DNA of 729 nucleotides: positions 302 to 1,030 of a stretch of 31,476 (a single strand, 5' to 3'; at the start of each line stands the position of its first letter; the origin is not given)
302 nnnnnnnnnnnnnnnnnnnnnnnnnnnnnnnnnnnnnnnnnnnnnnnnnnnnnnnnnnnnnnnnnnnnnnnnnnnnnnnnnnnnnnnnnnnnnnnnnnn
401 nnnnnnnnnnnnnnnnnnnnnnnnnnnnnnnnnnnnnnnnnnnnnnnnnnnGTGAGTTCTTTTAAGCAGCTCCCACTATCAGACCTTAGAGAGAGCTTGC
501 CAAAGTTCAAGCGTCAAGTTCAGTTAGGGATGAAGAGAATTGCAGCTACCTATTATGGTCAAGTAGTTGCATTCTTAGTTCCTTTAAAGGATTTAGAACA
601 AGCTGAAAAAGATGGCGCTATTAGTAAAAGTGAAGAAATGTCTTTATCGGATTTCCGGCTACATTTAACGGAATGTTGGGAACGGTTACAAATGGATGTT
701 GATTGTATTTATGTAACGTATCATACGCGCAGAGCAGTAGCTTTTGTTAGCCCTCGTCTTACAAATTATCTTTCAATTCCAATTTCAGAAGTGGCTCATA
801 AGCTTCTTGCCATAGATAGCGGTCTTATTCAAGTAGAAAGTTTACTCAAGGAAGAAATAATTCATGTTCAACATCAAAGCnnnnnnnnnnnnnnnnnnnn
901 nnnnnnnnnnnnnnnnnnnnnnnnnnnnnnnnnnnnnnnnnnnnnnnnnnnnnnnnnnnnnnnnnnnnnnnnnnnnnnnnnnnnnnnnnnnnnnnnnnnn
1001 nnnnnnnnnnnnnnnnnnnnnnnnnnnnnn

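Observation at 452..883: Internally duplicated Phd/YefM-like domain in a single polypeptide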

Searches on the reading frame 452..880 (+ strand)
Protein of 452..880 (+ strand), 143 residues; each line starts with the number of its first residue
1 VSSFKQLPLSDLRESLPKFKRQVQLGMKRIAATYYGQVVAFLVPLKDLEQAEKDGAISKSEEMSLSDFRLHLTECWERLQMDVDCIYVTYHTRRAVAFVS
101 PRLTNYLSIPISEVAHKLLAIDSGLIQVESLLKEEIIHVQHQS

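Call 3: search_protein_families(library=pfam, proteins=[window:452-880:+], max_evalue=10)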
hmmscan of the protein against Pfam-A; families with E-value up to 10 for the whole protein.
seq(143 aa): 1 family
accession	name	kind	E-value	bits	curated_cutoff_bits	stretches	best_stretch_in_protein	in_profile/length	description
PF02604.26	PhdYeFM_antitox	-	1e-05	25.7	29.8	2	6-62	3-59/74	Antitoxin Phd_YefM, type II toxin-antitoxin system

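Call 5: find_homologous_proteins(query=window:452-880:+, max_evalue=0.01)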
Query seq(143 aa) (143 aa): 104 proteins with E <= 0.01 among 119 candidates.
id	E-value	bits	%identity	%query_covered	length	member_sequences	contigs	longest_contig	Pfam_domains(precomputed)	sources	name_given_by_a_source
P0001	3.2e-85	300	99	100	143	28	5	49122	PF02604.27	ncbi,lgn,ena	-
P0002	5.7e-75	267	92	94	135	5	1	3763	PF02604.27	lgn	-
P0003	6.6e-74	264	90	94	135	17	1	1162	-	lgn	-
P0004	4.7e-73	261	89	94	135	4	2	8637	-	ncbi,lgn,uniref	ncbi:hypothetical protein [Coleofasciculus sp. F4-SAH-05]|uniref:hypothetical protein n=1 Tax=Coleof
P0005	6.5e-73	261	88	94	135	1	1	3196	-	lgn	-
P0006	1.2e-72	260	89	94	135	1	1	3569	-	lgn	-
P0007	9.5e-71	254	88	92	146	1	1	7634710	-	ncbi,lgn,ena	-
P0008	1.9e-70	253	88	92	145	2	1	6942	-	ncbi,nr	ncbi:MAG TPA: hypothetical protein VK211_18520 [Kamptonema sp.]|nr:hypothetical protein [Kamptonema 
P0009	4.7e-70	251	87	94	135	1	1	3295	-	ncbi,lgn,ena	-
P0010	4.5e-68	245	84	94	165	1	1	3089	-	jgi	jgi:hypothetical protein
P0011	6.1e-68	245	83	94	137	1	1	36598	-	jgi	-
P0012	6.8e-68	244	85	94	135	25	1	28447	PF02604.27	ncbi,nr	ncbi:prevent-host-death family protein [Anabaena azotica]|nr:prevent-host-death family protein [Anab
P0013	8.8e-68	244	84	94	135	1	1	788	-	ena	-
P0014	1.8e-66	240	83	94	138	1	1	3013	PF02604.27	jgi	jgi:hypothetical protein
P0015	3.2e-66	239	82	92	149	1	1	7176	-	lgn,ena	-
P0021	3.0e-64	233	79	94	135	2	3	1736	PF02604.27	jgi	jgi:hypothetical protein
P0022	1.9e-63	230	82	92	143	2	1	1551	PF02604.27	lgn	-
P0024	2.5e-63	230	81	92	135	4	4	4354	PF02604.27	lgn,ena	-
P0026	1.7e-61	224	79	92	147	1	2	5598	PF02604.27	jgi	-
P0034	7.5e-58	212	73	92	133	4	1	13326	PF02604.27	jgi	jgi:hypothetical protein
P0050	3.1e-56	207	71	92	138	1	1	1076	PF02604.27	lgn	-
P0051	4.4e-56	206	74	92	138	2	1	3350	PF02604.27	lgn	-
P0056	1.6e-55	204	73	89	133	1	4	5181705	-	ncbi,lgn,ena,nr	ncbi:MAG: prevent-host-death family protein [Planktothrix sp. GU0601_MAG3]|nr:MAG: prevent-host-deat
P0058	2.1e-55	204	75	90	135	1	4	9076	PF02604.27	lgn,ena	-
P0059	2.1e-55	204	75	90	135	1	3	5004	PF02604.27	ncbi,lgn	ncbi:MAG: hypothetical protein AB8B99_15535 [Phormidesmis sp.]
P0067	4.0e-54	200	74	90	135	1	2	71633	PF02604.27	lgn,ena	-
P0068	7.7e-54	199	74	90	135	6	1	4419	PF02604.27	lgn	-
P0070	8.1e-53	196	69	92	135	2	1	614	PF02604.27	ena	-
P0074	3.3e-51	191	70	92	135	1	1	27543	PF02604.27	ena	-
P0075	7.0e-51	189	68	92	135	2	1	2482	PF02604.27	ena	-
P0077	1.1e-48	182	69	83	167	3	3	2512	PF02604.27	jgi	jgi:hypothetical protein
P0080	2.7e-48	181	64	90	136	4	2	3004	PF02604.27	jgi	jgi:hypothetical protein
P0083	2.5e-47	178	68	83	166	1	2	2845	PF02604.27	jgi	jgi:hypothetical protein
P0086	1.2e-41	160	63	85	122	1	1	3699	PF02604.27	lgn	-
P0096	1.6e-32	130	52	85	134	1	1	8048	-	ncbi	-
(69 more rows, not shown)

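Call 16: search_protein_families(library=padloc, proteins=[window:452-880:+], max_evalue=1)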
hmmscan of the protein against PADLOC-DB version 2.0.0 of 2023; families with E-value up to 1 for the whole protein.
seq(143 aa): 1 family
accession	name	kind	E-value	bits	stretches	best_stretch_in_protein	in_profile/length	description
PDLC02128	Csn2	-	0.023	12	1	46-140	69-165/305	-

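Call 17: search_protein_families(library=ncbifam, proteins=[window:452-880:+], max_evalue=1)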
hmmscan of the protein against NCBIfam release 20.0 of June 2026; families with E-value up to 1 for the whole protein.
seq(143 aa): 0 families

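Call 18: find_encoding_contigs(protein=P0007, flank=5000, max_places=2)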
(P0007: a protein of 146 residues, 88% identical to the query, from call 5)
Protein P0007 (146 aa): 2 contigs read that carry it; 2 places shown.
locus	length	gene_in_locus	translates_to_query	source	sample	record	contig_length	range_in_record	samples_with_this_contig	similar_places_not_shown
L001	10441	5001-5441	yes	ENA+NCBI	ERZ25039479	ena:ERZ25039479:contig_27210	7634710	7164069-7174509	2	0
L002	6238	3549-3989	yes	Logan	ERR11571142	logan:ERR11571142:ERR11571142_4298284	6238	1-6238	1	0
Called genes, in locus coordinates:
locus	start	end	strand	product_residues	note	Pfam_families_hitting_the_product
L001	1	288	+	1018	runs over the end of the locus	PF04465:DUF499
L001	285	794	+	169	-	PF24728:DUF7680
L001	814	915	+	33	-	-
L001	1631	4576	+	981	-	PF06634:DUF1156, PF01555:N6_N4_Mtase (weak)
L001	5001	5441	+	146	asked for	-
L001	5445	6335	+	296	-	PF23871:DUF7226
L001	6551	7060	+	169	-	-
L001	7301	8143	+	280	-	PF02498:Bro-N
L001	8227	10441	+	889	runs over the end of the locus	PF00176:SNF2-rel_dom, PF04851:ResIII, PF00271:Helicase_C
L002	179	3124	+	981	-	PF06634:DUF1156, PF01555:N6_N4_Mtase (weak)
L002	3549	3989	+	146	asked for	-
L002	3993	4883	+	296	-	PF23871:DUF7226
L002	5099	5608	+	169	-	-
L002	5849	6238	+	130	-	?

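Call 19: find_encoding_contigs(protein=P0056, flank=5000, max_places=2)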
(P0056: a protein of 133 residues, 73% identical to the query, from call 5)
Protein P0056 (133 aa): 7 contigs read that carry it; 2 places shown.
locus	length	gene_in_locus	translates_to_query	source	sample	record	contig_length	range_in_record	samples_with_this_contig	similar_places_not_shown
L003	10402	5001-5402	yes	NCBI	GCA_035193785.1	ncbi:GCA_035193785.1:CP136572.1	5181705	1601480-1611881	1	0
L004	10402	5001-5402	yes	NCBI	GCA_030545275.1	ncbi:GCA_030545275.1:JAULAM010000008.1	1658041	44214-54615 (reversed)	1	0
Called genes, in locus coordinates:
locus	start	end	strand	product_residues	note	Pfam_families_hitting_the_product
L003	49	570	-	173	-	PF09367:CpeS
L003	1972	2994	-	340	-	PF13439:Glyco_transf_4 (weak), PF00534:Glycos_transf_1, PF13692:Glyco_trans_1_4, PF20706:GT4-conflict (weak)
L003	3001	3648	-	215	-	PF05838:Glyco_hydro_108, PF09374:PG_binding_3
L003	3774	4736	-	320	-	PF01379:Porphobil_deam, PF03900:Porphobil_deamC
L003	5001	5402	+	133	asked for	-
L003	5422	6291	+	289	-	PF23871:DUF7226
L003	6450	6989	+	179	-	-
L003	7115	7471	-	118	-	PF13248:Zn_ribbon_3 (weak)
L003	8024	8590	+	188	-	PF00254:FKBP_C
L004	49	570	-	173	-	PF09367:CpeS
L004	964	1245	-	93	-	PF17676:Peptidase_S66C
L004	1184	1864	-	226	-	PF02016:Peptidase_S66, PF17676:Peptidase_S66C (weak)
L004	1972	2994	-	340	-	PF13439:Glyco_transf_4 (weak), PF00534:Glycos_transf_1, PF13692:Glyco_trans_1_4, PF20706:GT4-conflict (weak)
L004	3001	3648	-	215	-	PF05838:Glyco_hydro_108, PF09374:PG_binding_3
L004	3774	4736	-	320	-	PF01379:Porphobil_deam, PF03900:Porphobil_deamC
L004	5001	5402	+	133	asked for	-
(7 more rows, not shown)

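Call 20: find_encoding_contigs(protein=P0096, flank=5000, max_places=2)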
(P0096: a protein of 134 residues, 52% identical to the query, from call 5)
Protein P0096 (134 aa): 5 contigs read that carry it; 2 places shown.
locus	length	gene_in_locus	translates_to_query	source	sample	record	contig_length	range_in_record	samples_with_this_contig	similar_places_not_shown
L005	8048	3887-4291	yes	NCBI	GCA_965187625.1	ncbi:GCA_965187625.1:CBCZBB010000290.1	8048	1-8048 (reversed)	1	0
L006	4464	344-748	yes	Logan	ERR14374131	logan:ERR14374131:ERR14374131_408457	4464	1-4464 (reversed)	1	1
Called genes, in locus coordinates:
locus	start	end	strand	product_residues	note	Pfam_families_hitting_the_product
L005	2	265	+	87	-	?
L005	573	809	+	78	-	-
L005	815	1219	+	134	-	-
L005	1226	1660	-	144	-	PF01850:PIN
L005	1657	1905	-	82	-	-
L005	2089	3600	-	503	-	PF00291:PALP, PF00585:Thr_dehydrat_C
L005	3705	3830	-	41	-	-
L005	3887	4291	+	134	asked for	-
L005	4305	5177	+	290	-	PF23871:DUF7226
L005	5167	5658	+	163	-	-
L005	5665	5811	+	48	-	-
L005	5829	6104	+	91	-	PF04365:BrnT_toxin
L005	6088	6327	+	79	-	-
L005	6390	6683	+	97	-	PF04255:DUF433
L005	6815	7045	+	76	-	-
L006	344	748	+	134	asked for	-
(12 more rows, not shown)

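Call 25: search_protein_families(library=phrogs, proteins=[window:452-880:+], max_evalue=0.1)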
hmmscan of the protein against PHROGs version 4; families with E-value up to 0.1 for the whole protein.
seq(143 aa): 0 families

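Call 26: predict_structure(alignment_id=A1)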
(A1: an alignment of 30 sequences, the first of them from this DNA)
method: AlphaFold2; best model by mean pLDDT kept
length: 143 residues; sequences in the alignment: 30
mean_pLDDT: 80.6   pTM: 0.73
mean pLDDT of the five models: 80.6, 78.0, 77.5, 74.0, 73.4
residues with pLDDT >= 90: 71; 70-90: 34; 50-70: 18; < 50: 20
segments of 3 or more residues with pLDDT < 50: 122-126, 129-138, 140-143
pLDDT, mean of each block of 10 residues (from residue 1): 78 87 88 89 94 95 94 93 94 93 82 55 49 48 41
secondary structure, 60 per line:
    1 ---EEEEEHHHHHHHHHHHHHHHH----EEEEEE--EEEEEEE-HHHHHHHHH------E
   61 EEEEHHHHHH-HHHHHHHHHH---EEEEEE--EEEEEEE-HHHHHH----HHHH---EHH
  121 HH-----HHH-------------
elements in order: E4-8 H9-24 E29-34 E37-43 H45-53 E60-64 H65-70 H72-81 E85-90 E93-99 H101-106 H111-114 H119-122

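Call 29: fold_search(model_id=the predicted structure, library=pdb)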
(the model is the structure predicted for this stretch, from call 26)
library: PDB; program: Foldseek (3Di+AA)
matches with E <= 10: 298; with E <= 0.001: 0
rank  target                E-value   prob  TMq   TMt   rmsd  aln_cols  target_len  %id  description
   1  5iip_A                8.2e-03  0.44  0.21  0.25  14.3       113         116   12  Staphylococcus aureus OpuCA (released 2016-08-24)
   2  5iip_C                1.1e-02  0.54  0.23  0.28  13.9       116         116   11  Staphylococcus aureus OpuCA (released 2016-08-24)
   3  5iip_D                2.6e-02  0.23  0.20  0.24  14.0       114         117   14  Staphylococcus aureus OpuCA (released 2016-08-24)
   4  9s4z_B                2.8e-02  0.38  0.24  0.18  14.4       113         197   12  AcuB from Geobacillus stearothermophilus with AMP and ADP (released 2026-02-25)
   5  5tr1_A                3.4e-02  0.21  0.23  0.06  14.8       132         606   12  Cryo-electron microscopy structure of a bovine CLC-K chloride channel, alternate (class 2) conformation (released 2017-01-11)
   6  5g5x_A                3.7e-02  0.28  0.24  0.28  14.9       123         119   14  CBS domain tandem of site-2 protease from Archaeoglobus fulgidus in complex with llama Nanobody - nucleotide-bound for (released 2017-05-24)
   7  2nye_A                3.9e-02  0.21  0.21  0.22  14.3       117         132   13  Crystal structure of the Bateman2 domain of yeast Snf4 (released 2006-12-12)
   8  7pji_B                3.9e-02  0.09  0.15  0.07  14.9       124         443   13  Crystal structure of Pseudomonas aeruginosa guaB (IMP dehydrogenase) bound to ATP and GDP at 1.65A resolution (released 2022-07-06)
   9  9s4z_A                4.2e-02  0.30  0.22  0.17  14.8       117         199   12  AcuB from Geobacillus stearothermophilus with AMP and ADP (released 2026-02-25)
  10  2ef7_B                4.2e-02  0.11  0.15  0.17  14.6       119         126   13  Crystal structure of ST2348, a hypothetical protein with CBS domains from Sulfolobus tokodaii strain7 (released 2007-08-21)
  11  9s4v_C                4.8e-02  0.28  0.22  0.17  14.5       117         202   14  AcuB from Bacillus subtilis with AMP and ADP (released 2026-02-25)
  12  5g5r_A                4.8e-02  0.18  0.22  0.25  15.1       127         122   14  CBS domain tandem of site-2 protease from Archaeoglobus fulgidus in complex with llama Nanobody - apo form (released 2017-05-24)
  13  7pji_A                5.1e-02  0.18  0.21  0.09  14.4       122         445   11  Crystal structure of Pseudomonas aeruginosa guaB (IMP dehydrogenase) bound to ATP and GDP at 1.65A resolution (released 2022-07-06)
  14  2p9m_C                5.1e-02  0.12  0.18  0.19  15.0       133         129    9  Crystal structure of conserved hypothetical protein MJ0922 from Methanocaldococcus jannaschii DSM 2661 (released 2007-07-03)
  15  2nyc                  5.4e-02  0.18  0.20  0.22  14.3       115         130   14  Crystal structure of the Bateman2 domain of yeast Snf4 (released 2006-12-12)
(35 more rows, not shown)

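Call 38: find_related_loci(query=A1, collection=genome_contigs, flank=5000)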
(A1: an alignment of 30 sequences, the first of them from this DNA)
Query A1 (143 aa) in genome_contigs; peptide patterns used: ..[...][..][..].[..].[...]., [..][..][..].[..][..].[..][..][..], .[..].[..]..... (x = any residue, [..] = any of these).
55 stretches matched a pattern; 31 encode a relative of the query (tblastn E <= 1e-3); 31 distinct loci.
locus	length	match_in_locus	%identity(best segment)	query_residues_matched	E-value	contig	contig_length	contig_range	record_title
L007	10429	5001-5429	99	1-143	1e-94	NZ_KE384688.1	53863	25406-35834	Dolichospermum circinale AWQC310F 310F_Scaffold32, whole genome shotgun sequence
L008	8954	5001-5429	99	1-143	1e-94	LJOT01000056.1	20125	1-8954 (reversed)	MAG: Anabaena sp. CRKS33 203, whole genome shotgun sequence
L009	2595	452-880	99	1-143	3e-97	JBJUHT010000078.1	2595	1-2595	MAG: Dolichospermum sp. isolate samp_4312_semibin_243 samp_4312_281265, whole genome shotgun sequence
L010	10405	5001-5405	90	1-135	9e-83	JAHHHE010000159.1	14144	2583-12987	MAG: Gloeocapsa sp. UFS-A4-WI-NPMV-4B04 scaffold_901_c1, whole genome shotgun sequence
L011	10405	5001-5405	90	1-135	5e-82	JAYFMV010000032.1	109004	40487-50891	MAG: Potamolinea sp. isolate R1S1 contig_20, whole genome shotgun sequence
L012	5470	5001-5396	87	1-132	4e-78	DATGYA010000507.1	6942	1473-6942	MAG TPA_asm: Kamptonema sp. isolate SMAG_U10623 k141_70763, whole genome shotgun sequence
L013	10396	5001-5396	87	1-132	5e-78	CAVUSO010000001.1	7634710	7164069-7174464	MAG: uncultured cyanobacterium isolate MFD01689.bin.1.35 genome assembly, contig: contig_27210, whole genome shotgun seq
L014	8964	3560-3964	86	1-135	9e-77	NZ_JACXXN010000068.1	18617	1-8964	Nostoc sp. MG11 NODE_68_length_18617_cov_14.782073, whole genome shotgun sequence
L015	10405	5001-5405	85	1-135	5e-76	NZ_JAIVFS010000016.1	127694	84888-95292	Nostoc mirabile CHAB5784 strain CHAB 5784 NODE_16_length_127694_cov_83.165960, whole genome shotgun sequence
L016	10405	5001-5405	85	1-135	9e-76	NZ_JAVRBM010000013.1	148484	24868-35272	MAG: Nostoc sp. ChiQUE01b contig_13, whole genome shotgun sequence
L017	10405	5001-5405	84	1-135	9e-76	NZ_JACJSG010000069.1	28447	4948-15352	Anabaena azotica FACHB-119 contig69, whole genome shotgun sequence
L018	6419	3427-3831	85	1-135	3e-75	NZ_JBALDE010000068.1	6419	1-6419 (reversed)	MAG: Nostoc sp. isolate P12650 bin 7 NODE_3185_length_6419_cov_84.320683, whole genome shotgun sequence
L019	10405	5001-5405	85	1-135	5e-75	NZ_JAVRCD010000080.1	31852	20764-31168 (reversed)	MAG: Nostoc sp. DedQUE08 contig_80, whole genome shotgun sequence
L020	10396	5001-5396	82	4-135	4e-72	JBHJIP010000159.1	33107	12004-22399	MAG: Leptolyngbyaceae cyanobacterium isolate pac_S1C3486_1 S1Ck141_1054883, whole genome shotgun sequence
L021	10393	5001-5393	81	1-131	3e-72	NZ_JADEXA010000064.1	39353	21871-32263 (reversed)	Vacuolonema iberomarrocanum LEGE 07170 NODE_64_length_39353_cov_13.349003_(reversed), whole genome shotgun sequence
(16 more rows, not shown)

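Call 45: search_protein_representatives(alignment_id=A1)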
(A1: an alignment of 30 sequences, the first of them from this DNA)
Query: 30 sequences, 135 profile positions. Proteins with E-value up to 0.001 (for the whole library): 88; up to 1e-10: 61; up to 1e-30: 9. The best 88 are listed.
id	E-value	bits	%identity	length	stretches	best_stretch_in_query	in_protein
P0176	1.2e-46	174.0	-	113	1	27-133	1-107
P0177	1.9e-45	170.1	-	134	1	4-122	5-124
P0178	2.4e-44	166.5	-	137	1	3-124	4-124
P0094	3.2e-42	159.6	-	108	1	5-103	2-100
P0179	1.1e-41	157.9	-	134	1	3-125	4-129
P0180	6.9e-35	135.9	-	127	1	2-105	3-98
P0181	2.5e-34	134.1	-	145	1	4-123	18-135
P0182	5.8e-34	132.9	-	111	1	6-110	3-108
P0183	6.4e-31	123.0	-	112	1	2-107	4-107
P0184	1.8e-30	121.6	-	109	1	5-105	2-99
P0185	3.7e-29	117.3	-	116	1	3-118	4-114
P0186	6.5e-29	116.5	-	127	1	2-111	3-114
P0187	1.3e-28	115.5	-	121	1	3-113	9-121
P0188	2.7e-28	114.5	-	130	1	3-120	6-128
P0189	6.1e-28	113.4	-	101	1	4-105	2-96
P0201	1.0e-21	93.2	-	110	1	6-104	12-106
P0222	1.7e-14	69.8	-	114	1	7-105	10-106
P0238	5.5e-10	55.2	-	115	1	2-101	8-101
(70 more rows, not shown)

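Call 82: find_encoding_contigs(protein=P0222, flank=4000, max_places=3)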
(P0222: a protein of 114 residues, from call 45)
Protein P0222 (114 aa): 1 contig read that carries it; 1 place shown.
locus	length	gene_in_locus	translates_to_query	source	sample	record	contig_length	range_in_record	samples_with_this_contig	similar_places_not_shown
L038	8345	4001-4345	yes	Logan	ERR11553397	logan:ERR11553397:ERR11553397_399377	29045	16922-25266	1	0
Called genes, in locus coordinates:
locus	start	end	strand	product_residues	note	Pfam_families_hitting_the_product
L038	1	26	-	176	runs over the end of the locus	-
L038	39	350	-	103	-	PF13560:HTH_31, PF24250:HVO_2718 (weak), PF12844:HTH_19, PF01381:HTH_3, PF13413:HTH_25 (weak)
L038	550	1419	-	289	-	PF07505:DUF5131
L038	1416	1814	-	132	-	-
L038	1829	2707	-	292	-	-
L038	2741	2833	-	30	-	-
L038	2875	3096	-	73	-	-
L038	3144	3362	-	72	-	-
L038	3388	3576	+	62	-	-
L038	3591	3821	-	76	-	-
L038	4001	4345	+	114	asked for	-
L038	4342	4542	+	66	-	-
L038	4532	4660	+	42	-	-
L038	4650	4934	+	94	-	-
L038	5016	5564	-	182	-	-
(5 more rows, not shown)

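Call 83: find_encoding_contigs(protein=P0201, flank=4000, max_places=2)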
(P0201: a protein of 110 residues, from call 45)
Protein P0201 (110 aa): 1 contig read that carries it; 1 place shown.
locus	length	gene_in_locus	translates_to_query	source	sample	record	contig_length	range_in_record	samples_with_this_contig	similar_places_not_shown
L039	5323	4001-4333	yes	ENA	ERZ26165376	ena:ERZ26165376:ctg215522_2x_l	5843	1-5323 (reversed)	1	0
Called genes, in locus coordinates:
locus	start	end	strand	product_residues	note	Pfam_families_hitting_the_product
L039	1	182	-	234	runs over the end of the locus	?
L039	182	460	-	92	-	-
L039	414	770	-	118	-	PF04055:Radical_SAM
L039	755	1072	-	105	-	-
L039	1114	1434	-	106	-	-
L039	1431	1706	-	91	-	-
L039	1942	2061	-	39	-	-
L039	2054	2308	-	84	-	-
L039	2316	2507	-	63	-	-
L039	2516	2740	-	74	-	-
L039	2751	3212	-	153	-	-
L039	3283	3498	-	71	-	-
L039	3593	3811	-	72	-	-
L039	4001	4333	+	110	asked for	-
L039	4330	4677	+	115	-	-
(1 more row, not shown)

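Call 84: find_encoding_contigs(protein=P0238, flank=4000, max_places=2)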
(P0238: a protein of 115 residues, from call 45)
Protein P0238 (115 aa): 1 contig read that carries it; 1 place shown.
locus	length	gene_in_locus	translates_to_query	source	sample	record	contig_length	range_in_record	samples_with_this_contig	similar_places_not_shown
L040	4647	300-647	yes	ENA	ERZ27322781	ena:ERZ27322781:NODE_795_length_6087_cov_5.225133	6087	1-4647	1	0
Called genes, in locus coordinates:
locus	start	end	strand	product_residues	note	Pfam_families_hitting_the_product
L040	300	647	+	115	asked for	-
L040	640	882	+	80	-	-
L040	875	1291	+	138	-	-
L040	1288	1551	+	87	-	-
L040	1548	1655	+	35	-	-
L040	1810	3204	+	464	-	PF01385:OrfB_IS605, PF07282:Cas12f1-like_TNB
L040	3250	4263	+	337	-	PF01507:PAPS_reduct (faint)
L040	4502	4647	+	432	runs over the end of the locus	PF14239:RRXRR, PF01844:HNH, PF13395:HNH_4 (weak), PF14279:HNH_5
